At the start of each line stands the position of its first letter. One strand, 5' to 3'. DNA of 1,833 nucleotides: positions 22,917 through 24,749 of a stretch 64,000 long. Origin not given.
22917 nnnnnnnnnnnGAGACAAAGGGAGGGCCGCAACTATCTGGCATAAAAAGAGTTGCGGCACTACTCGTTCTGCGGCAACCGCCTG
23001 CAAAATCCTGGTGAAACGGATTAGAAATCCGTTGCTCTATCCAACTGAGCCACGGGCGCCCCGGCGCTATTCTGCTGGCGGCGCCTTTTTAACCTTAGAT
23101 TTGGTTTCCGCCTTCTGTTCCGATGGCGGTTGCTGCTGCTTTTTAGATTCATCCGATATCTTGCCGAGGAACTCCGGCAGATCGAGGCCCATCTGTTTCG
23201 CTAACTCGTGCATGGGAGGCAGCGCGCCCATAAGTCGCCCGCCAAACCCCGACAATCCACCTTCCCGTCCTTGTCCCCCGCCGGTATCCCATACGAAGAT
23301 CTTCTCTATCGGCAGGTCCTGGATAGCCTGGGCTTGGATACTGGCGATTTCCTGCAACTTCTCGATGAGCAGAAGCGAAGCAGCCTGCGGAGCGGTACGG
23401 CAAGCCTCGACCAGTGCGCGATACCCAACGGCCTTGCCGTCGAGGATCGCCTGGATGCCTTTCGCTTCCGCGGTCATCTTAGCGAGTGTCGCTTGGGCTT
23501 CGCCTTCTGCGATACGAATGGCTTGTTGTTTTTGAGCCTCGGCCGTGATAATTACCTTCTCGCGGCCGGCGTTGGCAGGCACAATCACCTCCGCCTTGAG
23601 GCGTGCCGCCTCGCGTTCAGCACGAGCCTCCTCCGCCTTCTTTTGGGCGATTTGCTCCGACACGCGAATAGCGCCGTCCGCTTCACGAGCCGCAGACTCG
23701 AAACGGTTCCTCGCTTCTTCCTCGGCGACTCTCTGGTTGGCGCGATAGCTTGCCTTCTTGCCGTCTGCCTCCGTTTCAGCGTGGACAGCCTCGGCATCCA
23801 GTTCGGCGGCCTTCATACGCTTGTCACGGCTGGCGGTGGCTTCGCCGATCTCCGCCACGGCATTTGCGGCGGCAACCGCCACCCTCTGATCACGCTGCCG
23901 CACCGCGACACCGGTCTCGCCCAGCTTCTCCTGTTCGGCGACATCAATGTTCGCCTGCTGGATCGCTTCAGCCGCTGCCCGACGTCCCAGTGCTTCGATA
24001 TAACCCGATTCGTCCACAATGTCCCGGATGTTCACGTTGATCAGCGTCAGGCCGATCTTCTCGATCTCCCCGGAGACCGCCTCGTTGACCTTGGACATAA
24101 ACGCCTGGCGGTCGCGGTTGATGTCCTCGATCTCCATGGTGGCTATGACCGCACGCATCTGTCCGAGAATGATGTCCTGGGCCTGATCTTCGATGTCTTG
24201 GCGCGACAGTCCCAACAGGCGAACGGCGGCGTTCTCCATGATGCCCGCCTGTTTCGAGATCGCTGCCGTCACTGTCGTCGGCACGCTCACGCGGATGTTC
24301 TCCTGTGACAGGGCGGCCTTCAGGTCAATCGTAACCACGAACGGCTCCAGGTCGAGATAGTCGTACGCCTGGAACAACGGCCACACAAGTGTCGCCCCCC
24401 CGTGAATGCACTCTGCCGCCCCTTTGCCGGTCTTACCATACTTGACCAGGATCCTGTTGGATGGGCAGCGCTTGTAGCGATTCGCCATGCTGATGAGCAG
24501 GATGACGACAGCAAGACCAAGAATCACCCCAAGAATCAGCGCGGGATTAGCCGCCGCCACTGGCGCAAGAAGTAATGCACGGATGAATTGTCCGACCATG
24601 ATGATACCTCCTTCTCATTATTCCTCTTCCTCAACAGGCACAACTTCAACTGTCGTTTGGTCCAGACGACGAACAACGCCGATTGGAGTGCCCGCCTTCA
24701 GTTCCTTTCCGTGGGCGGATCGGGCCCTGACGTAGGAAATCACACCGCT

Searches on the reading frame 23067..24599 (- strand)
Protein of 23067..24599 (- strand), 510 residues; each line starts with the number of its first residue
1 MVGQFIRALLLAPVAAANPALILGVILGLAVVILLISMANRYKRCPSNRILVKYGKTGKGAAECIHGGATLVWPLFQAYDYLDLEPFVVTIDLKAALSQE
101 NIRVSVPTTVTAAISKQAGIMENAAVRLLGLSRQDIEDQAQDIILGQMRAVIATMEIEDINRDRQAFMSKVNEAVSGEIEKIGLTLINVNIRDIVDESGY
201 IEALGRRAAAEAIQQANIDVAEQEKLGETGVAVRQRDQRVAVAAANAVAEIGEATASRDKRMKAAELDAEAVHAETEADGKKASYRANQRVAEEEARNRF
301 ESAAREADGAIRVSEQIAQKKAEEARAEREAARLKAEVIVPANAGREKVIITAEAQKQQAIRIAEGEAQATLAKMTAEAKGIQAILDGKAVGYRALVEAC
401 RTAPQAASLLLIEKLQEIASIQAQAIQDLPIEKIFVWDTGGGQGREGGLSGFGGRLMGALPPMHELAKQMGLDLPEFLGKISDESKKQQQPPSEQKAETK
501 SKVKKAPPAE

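Call 73: search_protein_families(library=pfam, proteins=[window:23067-24599:-], max_evalue=0.001)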
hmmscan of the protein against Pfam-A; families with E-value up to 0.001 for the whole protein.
window:23067-24599:- (510 aa): 1 family
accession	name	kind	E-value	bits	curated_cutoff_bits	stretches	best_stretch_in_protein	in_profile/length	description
PF01145.31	Band_7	-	7.1e-26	91.8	23.6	1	46-225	4-176/176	SPFH domain / Band 7 family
